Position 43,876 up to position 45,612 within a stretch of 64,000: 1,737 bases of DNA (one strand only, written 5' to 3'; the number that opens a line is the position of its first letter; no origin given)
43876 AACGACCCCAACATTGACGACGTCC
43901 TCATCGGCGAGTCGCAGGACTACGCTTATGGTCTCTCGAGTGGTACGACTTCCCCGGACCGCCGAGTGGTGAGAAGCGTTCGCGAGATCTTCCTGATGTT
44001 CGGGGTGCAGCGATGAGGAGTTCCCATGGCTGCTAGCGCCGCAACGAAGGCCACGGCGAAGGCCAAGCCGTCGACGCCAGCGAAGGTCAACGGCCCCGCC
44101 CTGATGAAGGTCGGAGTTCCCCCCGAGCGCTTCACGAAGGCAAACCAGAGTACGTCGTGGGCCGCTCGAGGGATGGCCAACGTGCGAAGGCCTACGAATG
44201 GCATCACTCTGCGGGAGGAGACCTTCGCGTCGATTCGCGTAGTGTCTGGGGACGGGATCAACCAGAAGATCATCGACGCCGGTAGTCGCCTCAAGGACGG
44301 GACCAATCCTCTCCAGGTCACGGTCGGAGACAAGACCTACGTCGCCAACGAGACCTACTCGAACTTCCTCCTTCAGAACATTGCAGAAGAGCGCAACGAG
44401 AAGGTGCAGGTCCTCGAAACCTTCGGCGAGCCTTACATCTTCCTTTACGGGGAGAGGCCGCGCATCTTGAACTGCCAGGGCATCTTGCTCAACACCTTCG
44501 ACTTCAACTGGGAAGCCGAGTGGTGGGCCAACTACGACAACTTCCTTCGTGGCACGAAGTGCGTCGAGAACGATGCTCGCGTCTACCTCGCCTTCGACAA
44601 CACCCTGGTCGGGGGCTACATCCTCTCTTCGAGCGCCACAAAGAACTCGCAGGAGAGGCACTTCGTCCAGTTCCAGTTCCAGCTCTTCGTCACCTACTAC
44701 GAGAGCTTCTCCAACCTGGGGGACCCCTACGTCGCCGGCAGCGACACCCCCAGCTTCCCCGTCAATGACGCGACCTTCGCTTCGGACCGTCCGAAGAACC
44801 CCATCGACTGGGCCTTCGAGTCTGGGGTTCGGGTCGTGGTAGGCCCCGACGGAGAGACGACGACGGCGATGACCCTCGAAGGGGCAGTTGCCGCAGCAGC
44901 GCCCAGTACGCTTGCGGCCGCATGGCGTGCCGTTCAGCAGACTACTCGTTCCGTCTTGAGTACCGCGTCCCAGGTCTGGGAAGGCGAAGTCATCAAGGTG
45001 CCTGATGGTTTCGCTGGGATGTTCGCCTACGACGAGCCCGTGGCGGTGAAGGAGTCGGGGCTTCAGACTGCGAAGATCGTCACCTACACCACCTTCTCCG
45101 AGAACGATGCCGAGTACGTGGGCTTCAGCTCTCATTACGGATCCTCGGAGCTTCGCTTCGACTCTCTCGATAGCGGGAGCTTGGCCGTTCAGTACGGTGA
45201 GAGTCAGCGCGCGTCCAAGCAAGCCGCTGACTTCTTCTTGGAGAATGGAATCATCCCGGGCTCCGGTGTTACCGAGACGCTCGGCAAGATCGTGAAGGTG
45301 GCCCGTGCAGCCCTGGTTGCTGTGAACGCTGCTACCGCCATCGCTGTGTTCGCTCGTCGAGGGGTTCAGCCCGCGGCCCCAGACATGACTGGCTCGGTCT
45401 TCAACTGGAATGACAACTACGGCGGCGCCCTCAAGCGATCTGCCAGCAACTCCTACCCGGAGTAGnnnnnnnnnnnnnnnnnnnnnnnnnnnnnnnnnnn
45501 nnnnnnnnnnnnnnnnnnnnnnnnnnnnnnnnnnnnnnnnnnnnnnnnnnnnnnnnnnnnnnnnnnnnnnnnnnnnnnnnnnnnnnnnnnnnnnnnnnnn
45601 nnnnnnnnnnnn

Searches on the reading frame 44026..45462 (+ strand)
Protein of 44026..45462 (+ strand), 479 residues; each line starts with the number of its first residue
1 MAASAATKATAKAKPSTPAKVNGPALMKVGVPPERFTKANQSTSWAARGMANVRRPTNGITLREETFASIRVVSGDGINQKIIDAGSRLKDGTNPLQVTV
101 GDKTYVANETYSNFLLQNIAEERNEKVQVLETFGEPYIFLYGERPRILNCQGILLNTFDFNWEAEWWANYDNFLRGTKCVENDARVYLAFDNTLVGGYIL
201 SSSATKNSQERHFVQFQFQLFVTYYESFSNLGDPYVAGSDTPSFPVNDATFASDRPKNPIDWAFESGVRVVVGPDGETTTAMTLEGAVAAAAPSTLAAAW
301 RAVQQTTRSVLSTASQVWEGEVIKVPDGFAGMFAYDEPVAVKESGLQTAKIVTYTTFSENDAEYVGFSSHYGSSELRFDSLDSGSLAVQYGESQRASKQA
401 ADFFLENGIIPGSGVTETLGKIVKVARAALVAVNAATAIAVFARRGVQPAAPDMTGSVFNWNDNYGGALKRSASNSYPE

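Call 7: search_protein_families(library=phrogs, proteins=[window:44026-45462:+])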
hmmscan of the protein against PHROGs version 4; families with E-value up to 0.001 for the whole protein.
window:44026-45462:+ (479 aa): 0 families

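Call 8: search_protein_families(library=pfam, proteins=[window:44026-45462:+], max_evalue=0.01)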
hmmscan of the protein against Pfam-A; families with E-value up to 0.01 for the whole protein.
window:44026-45462:+ (479 aa): 0 families

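Call 46: search_solved_structures(query=window:44026-45462:+, max_evalue=1)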
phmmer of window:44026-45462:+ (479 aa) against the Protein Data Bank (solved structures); distinct sequences matched with E-value up to 1: 0.

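Call 48: find_homologous_proteins(query=window:44026-45462:+, max_evalue=0.001)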
Query window:44026-45462:+ (479 aa): 222 proteins with E <= 0.001 among 8000 candidates; the best 120 are listed.
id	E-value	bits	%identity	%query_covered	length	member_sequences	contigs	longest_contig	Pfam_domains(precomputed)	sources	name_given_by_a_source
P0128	0.0e+0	1070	100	100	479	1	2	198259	-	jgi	jgi:hypothetical protein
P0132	1.8e-221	754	72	97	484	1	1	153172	-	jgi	jgi:hypothetical protein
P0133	3.2e-221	753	71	97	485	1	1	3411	-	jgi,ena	-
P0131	1.2e-219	748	72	96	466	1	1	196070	-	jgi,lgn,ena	-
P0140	5.1e-180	617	62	95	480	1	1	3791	-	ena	-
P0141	1.5e-164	566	59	95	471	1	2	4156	-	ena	-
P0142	3.3e-131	456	52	91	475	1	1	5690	-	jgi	jgi:hypothetical protein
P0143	3.9e-125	436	48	92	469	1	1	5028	-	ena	-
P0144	1.2e-124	435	49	95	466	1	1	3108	-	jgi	jgi:hypothetical protein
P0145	3.0e-109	384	47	88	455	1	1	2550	-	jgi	jgi:hypothetical protein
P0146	3.5e-108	380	43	95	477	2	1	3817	-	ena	-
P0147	8.2e-96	340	43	85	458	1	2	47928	-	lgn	-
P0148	3.5e-95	338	42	94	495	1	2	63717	-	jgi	jgi:hypothetical protein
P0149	5.2e-93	330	44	84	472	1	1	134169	-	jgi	jgi:hypothetical protein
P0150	7.6e-93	330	46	81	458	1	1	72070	-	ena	-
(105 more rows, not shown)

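Call 60: predict_structure(alignment_id=A3)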
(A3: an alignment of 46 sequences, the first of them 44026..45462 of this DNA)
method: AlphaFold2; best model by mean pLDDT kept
length: 479 residues; sequences in the alignment: 46
mean_pLDDT: 59.5   pTM: 0.46
mean pLDDT of the five models: 59.5, 59.4, 58.4, 56.1, 55.5
residues with pLDDT >= 90: 14; 70-90: 126; 50-70: 151; < 50: 188
segments of 3 or more residues with pLDDT < 50: 1-14, 22-28, 45-47, 230-245, 307-354, 369-390, 414-422, 424-430, 432-479
pLDDT, mean of each block of 10 residues (from residue 1): 41 48 48 60 51 59 64 83 82 85 87 84 66 55 76 78 87 87 86 84 88 87 76 38 46 50 56 62 58 55 52 38 40 45 44 56 56 36 44 58 66 48 47 47 38 36 38 33
secondary structure, 60 per line:
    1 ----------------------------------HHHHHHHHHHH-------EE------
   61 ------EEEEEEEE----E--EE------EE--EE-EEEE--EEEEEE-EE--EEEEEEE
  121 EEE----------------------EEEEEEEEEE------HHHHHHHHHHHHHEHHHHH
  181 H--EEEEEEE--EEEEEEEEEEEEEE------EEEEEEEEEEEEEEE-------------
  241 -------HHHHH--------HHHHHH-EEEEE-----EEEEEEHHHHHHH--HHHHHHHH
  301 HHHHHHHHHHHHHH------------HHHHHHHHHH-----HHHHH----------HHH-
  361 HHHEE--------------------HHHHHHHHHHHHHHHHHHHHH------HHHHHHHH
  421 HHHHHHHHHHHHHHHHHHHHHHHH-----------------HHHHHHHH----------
elements in order: H35-45 E67-74 E97-100 E103-108 E114-123 E146-155 H162-174 H176-181 E184-190 E193-206 E213-227 H248-252 H261-266 E268-272 E278-283 H284-290 H293-314 H327-336 H342-346 H386-406 H413-444 H462-469

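Call 62: fold_search(model_id=the predicted structure, library=pdb)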
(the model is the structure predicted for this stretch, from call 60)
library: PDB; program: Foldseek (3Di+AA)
matches with E <= 10: 965; with E <= 0.001: 15
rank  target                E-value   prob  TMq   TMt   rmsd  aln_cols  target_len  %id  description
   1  6j0n_b                3.3e-06  1.00  0.18  0.35  12.2       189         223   10  Cryo-EM Structure of an Extracellular Contractile Injection System, baseplate in extended state, refined in C6 symmetr (released 2019-04-10)
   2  9qgl_7A               2.1e-05  1.00  0.20  0.39  11.0       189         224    8  Cryo-EM structure of the PlPVC1 baseplate, 6-fold symmetrized (C6), in extended state (released 2025-10-29)
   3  9occ_B                9.8e-05  1.00  0.18  0.44  11.7       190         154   11  Sf11 bacteriophage tail (released 2025-11-12)
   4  6rao_G                1.6e-04  1.00  0.19  0.37  11.7       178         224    9  Cryo-EM structure of the anti-feeding prophage (AFP) baseplate, 6-fold symmetrised (released 2019-04-17)
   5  6rbk_A                1.9e-04  1.00  0.20  0.39  11.3       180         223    9  Cryo-EM structure of the anti-feeding prophage (AFP) baseplate in extended state, 3-fold symmetrised (released 2019-04-24)
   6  9occ_A                2.4e-04  1.00  0.17  0.41  10.8       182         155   12  Sf11 bacteriophage tail (released 2025-11-12)
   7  9gb2_S                3.2e-04  1.00  0.18  0.37  18.8       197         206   11  Extended phiCD508 baseplate (released 2025-03-26)
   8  9g8s_S                3.8e-04  1.00  0.17  0.36  13.7       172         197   14  C3 reconstruction of extended phiCD508 needle (released 2025-04-09)
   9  9mfe_A                4.1e-04  0.99  0.17  0.41  13.4       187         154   10  cryoEM structure of Escherichia phage YDC107 tail core (released 2025-01-01)
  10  9ndy_A                4.8e-04  1.00  0.16  0.36  19.8       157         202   10  Composite baseplate asymmetric unit of JohannRWettstein (Bas63) (released 2025-11-19)
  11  8k36_A                6.1e-04  0.99  0.16  0.39  13.6       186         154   11  Structure of the bacteriophage lambda tail tube (released 2023-11-15)
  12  9euf_M                6.4e-04  1.00  0.19  0.34  20.1       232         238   12  Cryo-EM structure of Staphylococcus aureus bacteriophage phi812 baseplate in the pre-contraction state - complete (released 2025-04-09)
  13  8q01_G                6.4e-04  1.00  0.15  0.40  11.1       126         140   11  Neck of phage 812 after tail contraction (C6) (released 2024-08-07)
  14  8qhs_A                6.8e-04  1.00  0.17  0.41  12.5       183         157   10  Cryo-EM structure of the monocin tail-tube, MttP. (released 2024-06-19)
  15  9gtp_M                6.8e-04  0.99  0.17  0.33  12.5       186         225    8  Cryo-EM structure of a contractile injection system in Streptomyces coelicolor, the baseplate complex in extended stat (released 2025-06-18)
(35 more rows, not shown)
